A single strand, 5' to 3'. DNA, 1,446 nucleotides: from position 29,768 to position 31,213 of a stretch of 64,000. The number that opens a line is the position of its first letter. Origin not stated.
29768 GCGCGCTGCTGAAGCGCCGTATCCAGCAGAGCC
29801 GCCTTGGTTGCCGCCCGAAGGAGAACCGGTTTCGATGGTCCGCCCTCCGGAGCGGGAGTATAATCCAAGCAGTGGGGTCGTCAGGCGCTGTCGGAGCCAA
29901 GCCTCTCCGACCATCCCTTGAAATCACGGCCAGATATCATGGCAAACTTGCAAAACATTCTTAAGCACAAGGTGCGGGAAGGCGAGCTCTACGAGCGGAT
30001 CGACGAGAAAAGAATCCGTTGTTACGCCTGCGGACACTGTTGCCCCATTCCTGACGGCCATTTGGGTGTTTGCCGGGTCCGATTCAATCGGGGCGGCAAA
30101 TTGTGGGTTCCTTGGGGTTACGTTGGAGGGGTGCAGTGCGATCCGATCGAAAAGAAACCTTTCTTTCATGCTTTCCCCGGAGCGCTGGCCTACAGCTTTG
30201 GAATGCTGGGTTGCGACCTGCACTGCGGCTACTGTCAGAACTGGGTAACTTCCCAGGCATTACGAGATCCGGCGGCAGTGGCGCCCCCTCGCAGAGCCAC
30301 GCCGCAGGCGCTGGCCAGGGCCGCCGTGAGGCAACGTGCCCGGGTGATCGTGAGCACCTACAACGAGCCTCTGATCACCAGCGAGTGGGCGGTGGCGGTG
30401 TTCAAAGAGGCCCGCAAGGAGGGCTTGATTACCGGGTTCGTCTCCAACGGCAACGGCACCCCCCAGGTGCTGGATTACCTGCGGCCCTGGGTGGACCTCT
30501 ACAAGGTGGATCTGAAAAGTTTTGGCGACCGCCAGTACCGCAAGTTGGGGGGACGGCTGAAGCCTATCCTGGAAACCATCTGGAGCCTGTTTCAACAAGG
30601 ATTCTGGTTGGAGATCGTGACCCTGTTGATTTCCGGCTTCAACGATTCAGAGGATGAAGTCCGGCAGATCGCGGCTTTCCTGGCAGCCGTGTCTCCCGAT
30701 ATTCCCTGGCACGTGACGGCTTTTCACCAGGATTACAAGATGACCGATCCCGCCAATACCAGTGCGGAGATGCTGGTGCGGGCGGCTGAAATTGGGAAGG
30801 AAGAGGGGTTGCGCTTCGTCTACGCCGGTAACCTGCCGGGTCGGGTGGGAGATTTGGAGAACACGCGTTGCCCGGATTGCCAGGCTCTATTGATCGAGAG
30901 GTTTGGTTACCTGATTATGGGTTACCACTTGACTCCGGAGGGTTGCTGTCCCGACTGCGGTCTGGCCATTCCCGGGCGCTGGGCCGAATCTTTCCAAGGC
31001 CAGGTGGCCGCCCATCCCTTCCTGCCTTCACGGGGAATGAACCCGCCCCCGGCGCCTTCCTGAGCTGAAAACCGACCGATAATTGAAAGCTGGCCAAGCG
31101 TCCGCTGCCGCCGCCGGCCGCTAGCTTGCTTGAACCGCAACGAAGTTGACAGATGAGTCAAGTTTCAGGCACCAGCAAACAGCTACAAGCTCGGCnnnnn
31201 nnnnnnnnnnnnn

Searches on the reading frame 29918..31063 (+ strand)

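Call 10: search_protein_families(library=pfam, proteins=[window:29918-31063:+], max_evalue=0.001)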
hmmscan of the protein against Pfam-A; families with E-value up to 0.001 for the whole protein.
window:29918-31063:+ (381 aa): 1 family
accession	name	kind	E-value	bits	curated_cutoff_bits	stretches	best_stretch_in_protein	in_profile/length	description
PF04055.27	Radical_SAM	-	8.2e-14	52.5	29.5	1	98-251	6-162/166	Radical SAM superfamily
